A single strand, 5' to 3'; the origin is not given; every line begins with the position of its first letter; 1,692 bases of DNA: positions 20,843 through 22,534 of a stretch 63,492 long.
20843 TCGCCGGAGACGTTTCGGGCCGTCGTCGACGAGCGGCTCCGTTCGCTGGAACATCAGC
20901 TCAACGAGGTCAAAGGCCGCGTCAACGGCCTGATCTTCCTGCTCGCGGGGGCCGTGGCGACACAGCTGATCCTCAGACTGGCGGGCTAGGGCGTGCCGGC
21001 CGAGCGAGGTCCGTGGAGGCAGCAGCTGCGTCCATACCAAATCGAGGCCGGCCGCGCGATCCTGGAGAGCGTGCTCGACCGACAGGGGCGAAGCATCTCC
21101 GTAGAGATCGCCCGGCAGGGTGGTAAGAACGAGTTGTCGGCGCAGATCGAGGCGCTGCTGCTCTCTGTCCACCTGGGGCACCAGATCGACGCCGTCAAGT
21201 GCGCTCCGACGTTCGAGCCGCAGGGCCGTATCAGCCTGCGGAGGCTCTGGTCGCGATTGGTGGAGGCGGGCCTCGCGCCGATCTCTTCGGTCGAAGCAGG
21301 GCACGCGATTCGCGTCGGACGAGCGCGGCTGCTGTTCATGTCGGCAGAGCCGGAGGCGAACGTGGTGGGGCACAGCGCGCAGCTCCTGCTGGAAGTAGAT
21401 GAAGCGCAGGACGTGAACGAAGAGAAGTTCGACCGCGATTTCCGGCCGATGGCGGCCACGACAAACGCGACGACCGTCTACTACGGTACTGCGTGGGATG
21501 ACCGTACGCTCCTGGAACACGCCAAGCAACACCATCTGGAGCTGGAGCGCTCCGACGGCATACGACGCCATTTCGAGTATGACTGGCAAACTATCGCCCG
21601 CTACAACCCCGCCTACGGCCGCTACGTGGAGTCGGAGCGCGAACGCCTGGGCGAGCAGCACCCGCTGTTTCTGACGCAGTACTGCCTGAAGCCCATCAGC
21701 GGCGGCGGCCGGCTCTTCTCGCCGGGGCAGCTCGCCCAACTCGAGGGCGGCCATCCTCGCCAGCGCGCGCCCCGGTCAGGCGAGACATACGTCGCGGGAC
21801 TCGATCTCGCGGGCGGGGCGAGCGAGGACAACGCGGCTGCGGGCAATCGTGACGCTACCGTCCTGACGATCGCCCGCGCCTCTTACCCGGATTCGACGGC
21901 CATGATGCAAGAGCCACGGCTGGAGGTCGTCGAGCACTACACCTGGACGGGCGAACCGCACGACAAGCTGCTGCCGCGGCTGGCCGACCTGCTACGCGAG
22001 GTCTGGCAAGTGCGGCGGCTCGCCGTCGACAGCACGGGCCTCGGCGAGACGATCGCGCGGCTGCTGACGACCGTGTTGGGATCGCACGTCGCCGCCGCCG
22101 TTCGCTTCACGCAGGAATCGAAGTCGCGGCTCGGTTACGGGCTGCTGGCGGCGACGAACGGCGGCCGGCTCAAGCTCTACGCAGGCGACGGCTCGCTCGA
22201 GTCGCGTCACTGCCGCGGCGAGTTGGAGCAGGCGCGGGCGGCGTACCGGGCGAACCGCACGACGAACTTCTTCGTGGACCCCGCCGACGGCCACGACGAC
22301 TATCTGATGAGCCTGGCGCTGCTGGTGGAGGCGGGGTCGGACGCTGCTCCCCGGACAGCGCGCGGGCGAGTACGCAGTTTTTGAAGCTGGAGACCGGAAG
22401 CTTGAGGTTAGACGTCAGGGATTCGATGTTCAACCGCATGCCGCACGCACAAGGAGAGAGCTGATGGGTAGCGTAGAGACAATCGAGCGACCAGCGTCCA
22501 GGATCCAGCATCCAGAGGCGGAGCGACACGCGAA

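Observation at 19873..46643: Phage-particle gene set kept in canonical order but split into four blocks by 2.7-9.1 kb of cellular cargo (domesticated / GTA-like element candidate)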

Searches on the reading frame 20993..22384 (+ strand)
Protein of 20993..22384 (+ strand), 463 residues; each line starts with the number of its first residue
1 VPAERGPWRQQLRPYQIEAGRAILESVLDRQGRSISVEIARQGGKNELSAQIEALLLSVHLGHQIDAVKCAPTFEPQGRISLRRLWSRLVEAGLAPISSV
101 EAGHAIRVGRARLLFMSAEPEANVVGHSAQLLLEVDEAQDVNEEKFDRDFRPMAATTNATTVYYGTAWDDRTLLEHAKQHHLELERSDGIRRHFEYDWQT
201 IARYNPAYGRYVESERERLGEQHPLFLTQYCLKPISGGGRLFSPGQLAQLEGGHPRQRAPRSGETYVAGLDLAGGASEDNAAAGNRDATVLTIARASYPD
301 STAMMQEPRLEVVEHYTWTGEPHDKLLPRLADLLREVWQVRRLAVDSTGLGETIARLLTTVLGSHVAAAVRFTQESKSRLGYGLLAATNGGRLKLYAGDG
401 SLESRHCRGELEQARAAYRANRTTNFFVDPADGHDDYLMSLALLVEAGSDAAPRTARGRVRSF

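Call 4: search_protein_families(library=pfam, proteins=[window:20993-22384:+], max_evalue=0.01)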
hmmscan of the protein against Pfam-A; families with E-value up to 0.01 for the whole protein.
window:20993-22384:+ (463 aa): 0 families

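Call 5: search_protein_families(library=phrogs, proteins=[window:20993-22384:+], max_evalue=0.01)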
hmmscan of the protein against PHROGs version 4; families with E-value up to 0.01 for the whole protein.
window:20993-22384:+ (463 aa): 4 families
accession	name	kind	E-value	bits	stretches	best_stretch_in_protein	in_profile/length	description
phrog_38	-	head and packaging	6.9e-05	22.7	1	220-450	506-705/760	terminase large subunit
phrog_7579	-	head and packaging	0.001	19.3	1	112-222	95-203/239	terminase large subunit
phrog_5909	-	head and packaging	0.0023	18.1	1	308-400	134-223/285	terminase large subunit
phrog_5713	-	head and packaging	0.0042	18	1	334-399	16-79/143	terminase large subunit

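Call 22: find_homologous_proteins(query=window:20993-22384:+, max_evalue=1e-10)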
Query window:20993-22384:+ (463 aa): 4021 proteins with E <= 1e-10 among 8000 candidates; the best 120 are listed.
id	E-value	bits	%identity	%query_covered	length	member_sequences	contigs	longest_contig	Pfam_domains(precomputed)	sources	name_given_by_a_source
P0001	2.0e-290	981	100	95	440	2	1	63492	-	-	-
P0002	2.9e-285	964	93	100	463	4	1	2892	-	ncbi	-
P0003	3.9e-259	878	85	99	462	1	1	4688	-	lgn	-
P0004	1.1e-254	863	84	98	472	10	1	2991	-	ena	-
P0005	1.3e-253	860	84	98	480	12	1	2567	-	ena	-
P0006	2.9e-253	859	81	100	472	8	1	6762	-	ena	-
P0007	1.9e-248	843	84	96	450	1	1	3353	-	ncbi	-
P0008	2.5e-247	839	83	96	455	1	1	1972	-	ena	-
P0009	1.3e-246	837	80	100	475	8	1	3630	-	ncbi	-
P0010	1.1e-243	827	79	96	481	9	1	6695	-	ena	-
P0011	2.7e-243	826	79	99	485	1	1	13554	-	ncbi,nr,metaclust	ncbi:MAG: hypothetical protein A2148_02930 [Chloroflexi bacterium RBG_16_68_14]|nr:MAG: hypothetical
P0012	4.4e-242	822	79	98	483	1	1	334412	-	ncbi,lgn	-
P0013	6.1e-242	821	79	98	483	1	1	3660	-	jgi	jgi:hypothetical protein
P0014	1.4e-241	820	79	99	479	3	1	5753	-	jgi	jgi:hypothetical protein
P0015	2.2e-241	820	80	98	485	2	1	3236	-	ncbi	-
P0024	3.4e-238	809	77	96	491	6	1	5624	PF17289.9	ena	-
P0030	1.2e-236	804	78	99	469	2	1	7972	PF17289.9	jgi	jgi:hypothetical protein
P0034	2.9e-235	799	77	98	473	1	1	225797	-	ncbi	-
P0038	1.8e-233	793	77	99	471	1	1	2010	PF17289.9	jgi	jgi:hypothetical protein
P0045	3.2e-230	783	77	99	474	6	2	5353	PF17289.9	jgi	jgi:hypothetical protein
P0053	2.4e-224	763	76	100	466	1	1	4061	PF17289.9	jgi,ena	-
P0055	2.7e-223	760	76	98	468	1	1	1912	PF17289.9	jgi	-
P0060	1.1e-217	741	76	94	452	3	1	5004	PF17289.9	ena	-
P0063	1.2e-210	718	75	92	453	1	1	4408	PF17289.9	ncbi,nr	ncbi:MAG: hypothetical protein U1B78_06930 [Dehalococcoidia bacterium]|nr:hypothetical protein [Deha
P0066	2.0e-206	704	71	98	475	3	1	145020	-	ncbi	-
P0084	1.1e-201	689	69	98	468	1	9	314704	-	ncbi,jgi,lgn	-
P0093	9.2e-199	679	69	98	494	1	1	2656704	-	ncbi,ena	-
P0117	7.3e-195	666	68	97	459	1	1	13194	PF17289.9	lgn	-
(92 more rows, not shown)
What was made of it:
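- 20993..22384 (+): Large terminase (ATPase plus RNaseH-like nuclease). More than 4000 homologs were found; the top 120 are 66-93% identical (call 22).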

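Call 23: find_encoding_contigs(protein=P0012, flank=10000, max_places=2)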
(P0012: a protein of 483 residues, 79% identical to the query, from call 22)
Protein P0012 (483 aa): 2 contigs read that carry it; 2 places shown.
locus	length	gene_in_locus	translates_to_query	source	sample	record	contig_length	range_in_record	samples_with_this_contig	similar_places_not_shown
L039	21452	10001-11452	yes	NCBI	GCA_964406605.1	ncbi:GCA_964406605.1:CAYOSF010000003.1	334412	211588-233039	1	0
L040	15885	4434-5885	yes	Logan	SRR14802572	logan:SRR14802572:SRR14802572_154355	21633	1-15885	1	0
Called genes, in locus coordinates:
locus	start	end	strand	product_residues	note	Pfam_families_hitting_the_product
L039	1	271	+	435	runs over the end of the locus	PF07690:MFS_1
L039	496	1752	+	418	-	PF00275:EPSP_synthase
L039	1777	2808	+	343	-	PF06723:MreB_Mbl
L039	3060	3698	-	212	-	PF06971:Put_DNA-bind_N, PF02629:CoA_binding, PF01408:GFO_IDH_MocA (weak)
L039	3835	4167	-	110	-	PF09685:MamF_MmsF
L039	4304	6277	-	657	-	-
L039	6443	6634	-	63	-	PF01361:Tautomerase, PF14552:Tautomerase_2 (weak)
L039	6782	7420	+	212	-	PF01351:RNase_HII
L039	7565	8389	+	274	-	PF13462:Thioredoxin_4, PF01323:DSBA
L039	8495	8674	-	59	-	-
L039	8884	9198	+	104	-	-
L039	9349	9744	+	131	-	-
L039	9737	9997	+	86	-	-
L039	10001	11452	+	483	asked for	-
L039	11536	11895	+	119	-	-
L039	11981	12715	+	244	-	PF05133:SPP1_portal (weak)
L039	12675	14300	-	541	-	PF00239:Resolvase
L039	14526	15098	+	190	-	-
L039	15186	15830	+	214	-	PF00589:Phage_integrase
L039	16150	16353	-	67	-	-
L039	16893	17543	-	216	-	-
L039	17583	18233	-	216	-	-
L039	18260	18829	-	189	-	-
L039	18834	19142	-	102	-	-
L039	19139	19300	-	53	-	-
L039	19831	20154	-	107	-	-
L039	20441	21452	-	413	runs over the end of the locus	PF05063:MT-A70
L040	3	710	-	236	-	?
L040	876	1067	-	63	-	PF01361:Tautomerase, PF14552:Tautomerase_2 (weak)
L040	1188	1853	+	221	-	PF01351:RNase_HII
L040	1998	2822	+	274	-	PF13462:Thioredoxin_4, PF01323:DSBA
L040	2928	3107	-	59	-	-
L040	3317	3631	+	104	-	-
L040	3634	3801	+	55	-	-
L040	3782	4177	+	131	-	-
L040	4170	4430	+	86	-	-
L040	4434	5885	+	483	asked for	-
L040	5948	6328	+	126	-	-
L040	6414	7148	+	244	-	PF05133:SPP1_portal (weak)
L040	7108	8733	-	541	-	PF00239:Resolvase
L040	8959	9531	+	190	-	-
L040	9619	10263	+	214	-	PF00589:Phage_integrase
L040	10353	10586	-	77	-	-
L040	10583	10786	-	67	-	-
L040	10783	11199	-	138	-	-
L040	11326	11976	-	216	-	-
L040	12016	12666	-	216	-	-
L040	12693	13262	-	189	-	-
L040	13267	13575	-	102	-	-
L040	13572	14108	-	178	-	-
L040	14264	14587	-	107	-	-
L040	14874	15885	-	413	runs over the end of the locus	PF05063:MT-A70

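Call 24: find_encoding_contigs(protein=P0093, flank=10000, max_places=2)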
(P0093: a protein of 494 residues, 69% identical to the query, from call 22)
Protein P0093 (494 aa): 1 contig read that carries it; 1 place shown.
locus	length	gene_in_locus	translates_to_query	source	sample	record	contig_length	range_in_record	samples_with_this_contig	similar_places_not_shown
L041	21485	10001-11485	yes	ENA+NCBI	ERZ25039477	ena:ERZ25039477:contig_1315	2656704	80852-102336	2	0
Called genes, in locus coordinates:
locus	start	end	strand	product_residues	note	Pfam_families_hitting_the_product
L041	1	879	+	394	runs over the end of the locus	PF02771:Acyl-CoA_dh_N, PF02770:Acyl-CoA_dh_M, PF00441:Acyl-CoA_dh_1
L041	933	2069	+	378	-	PF02771:Acyl-CoA_dh_N, PF02770:Acyl-CoA_dh_M, PF00441:Acyl-CoA_dh_1, PF08028:Acyl-CoA_dh_2, PF21343:ACAD9-ACADV_C (weak)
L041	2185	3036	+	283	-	-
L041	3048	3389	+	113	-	PF11969:DcpS_C, PF01230:HIT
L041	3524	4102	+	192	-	PF01966:HD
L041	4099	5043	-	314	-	-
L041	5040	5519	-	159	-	-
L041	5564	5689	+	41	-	-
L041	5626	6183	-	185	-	PF12389:Peptidase_M73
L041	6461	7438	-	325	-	-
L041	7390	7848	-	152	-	PF10502:Peptidase_S26 (weak)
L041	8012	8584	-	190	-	PF12389:Peptidase_M73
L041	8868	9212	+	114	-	-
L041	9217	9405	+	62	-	-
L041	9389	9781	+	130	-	-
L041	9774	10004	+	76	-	-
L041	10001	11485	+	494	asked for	-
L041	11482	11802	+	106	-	PF04545:Sigma70_r4 (weak), PF13384:HTH_23 (weak)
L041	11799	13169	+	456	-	PF05133:SPP1_portal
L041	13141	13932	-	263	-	-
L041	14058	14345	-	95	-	-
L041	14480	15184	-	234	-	-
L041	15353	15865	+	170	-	-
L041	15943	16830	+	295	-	PF20911:GP7 (faint), PF17236:SU10_MCP (weak)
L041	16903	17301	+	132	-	-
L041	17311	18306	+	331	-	-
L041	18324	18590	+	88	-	-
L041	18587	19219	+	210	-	PF24175:SU10_adaptor (weak)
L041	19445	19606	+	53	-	-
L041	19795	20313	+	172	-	-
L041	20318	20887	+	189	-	-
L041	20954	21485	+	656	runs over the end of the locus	-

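Call 32: search_protein_families(library=pfam, proteins=[L041:17311-18306:+], max_evalue=0.01)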
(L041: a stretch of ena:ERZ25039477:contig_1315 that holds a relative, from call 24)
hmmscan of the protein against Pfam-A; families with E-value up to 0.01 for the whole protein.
L041:17311-18306:+ (331 aa): 0 families

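Call 33: find_encoding_contigs(protein=P0034, flank=10000, max_places=1)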
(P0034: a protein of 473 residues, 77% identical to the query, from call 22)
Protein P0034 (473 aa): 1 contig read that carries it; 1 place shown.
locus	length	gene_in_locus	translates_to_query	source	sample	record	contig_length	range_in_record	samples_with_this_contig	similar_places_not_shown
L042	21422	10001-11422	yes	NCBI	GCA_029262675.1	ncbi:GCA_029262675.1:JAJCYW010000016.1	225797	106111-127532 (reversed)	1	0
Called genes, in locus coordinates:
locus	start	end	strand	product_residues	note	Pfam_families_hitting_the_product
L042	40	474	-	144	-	PF00903:Glyoxalase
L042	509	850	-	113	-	PF00903:Glyoxalase (weak), PF18029:Glyoxalase_6, PF22677:Ble-like_N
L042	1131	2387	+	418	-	PF00275:EPSP_synthase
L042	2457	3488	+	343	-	PF06723:MreB_Mbl, PF00012:HSP70 (weak), PF14450:FtsA (weak)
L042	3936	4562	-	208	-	PF06971:Put_DNA-bind_N, PF02629:CoA_binding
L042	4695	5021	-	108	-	PF09685:MamF_MmsF (weak)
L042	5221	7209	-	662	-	PF00004:AAA, PF17862:AAA_lid_3, PF01434:Peptidase_M41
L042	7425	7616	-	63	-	PF01361:Tautomerase, PF14552:Tautomerase_2 (weak)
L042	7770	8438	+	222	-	PF01351:RNase_HII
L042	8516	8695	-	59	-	-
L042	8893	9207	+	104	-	-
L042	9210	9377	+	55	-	-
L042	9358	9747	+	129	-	-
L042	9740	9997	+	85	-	-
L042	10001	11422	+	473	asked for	-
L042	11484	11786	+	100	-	-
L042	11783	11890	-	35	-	-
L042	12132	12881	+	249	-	-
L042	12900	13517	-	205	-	PF00583:Acetyltransf_1 (weak), PF13508:Acetyltransf_7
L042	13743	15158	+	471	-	PF05133:SPP1_portal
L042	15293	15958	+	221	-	PF03006:HlyIII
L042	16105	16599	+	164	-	-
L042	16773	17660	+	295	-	PF05065:Phage_capsid, PF20911:GP7 (faint)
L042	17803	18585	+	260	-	-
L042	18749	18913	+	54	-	-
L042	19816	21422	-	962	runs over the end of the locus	PF13191:AAA_16, PF13401:AAA_22 (weak), PF00196:GerE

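Call 34: find_encoding_contigs(protein=P0066, flank=10000, max_places=1)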
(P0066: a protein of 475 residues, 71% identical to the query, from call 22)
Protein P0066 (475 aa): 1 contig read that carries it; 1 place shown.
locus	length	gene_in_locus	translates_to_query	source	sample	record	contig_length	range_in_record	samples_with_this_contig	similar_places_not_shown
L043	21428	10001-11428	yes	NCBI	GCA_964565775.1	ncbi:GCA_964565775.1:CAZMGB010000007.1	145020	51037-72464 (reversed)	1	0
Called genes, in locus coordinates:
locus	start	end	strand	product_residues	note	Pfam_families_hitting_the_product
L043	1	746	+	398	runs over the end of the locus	PF02771:Acyl-CoA_dh_N, PF02770:Acyl-CoA_dh_M, PF00441:Acyl-CoA_dh_1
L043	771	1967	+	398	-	PF02771:Acyl-CoA_dh_N, PF14749:Acyl-CoA_ox_N (weak), PF02770:Acyl-CoA_dh_M, PF00441:Acyl-CoA_dh_1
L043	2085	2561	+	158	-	PF01797:Y1_Tnp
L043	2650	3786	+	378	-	PF02771:Acyl-CoA_dh_N, PF02770:Acyl-CoA_dh_M, PF00441:Acyl-CoA_dh_1, PF08028:Acyl-CoA_dh_2, PF21343:ACAD9-ACADV_C (weak)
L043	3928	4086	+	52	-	-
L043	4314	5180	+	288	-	PF01435:Peptidase_M48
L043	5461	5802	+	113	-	PF11969:DcpS_C, PF01230:HIT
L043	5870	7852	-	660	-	PF00890:FAD_binding_2 (faint), PF01266:DAO (faint), PF00732:GMC_oxred_N, PF05199:GMC_oxred_C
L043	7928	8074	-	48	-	-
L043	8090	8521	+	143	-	-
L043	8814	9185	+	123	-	-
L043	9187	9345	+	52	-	-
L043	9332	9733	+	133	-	-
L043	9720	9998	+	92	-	-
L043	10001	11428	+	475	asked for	-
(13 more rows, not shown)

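Call 35: find_encoding_contigs(protein=P0084, flank=10000, max_places=1)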
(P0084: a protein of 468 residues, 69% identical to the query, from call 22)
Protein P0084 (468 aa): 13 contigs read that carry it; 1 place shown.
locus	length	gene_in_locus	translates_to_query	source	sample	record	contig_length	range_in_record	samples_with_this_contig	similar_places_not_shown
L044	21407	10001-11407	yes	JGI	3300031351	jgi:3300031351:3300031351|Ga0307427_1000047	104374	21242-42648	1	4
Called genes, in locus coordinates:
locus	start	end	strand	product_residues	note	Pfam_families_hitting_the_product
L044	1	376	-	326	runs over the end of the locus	PF01904:DUF72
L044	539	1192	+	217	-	PF01613:Flavin_Reduct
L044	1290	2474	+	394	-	PF02771:Acyl-CoA_dh_N, PF02770:Acyl-CoA_dh_M, PF00441:Acyl-CoA_dh_1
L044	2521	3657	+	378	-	PF02771:Acyl-CoA_dh_N, PF02770:Acyl-CoA_dh_M, PF00441:Acyl-CoA_dh_1, PF08028:Acyl-CoA_dh_2 (weak), PF21343:ACAD9-ACADV_C (weak)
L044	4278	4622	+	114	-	-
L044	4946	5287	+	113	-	PF11969:DcpS_C, PF01230:HIT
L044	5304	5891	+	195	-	PF01966:HD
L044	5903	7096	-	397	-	-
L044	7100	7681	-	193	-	PF10502:Peptidase_S26 (weak)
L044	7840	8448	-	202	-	PF12389:Peptidase_M73 (weak)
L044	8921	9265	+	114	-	-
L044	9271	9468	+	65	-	-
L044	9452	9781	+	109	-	-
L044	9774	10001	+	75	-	-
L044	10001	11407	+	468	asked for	-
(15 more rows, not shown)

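Call 60: search_solved_structures(query=A1, max_evalue=0.01)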
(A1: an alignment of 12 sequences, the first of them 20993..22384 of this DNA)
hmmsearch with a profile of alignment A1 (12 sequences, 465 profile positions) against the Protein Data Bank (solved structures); distinct sequences matched with E-value up to 0.01: 0.

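Call 69: search_protein_families(library=phrogs, proteins=[L041:17311-18306:+, L041:16903-17301:+], max_evalue=0.01)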
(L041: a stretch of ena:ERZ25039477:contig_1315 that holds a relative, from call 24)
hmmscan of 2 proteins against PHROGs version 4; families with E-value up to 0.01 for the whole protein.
L041:17311-18306:+ (331 aa): 0 families

L041:16903-17301:+ (132 aa): 0 families
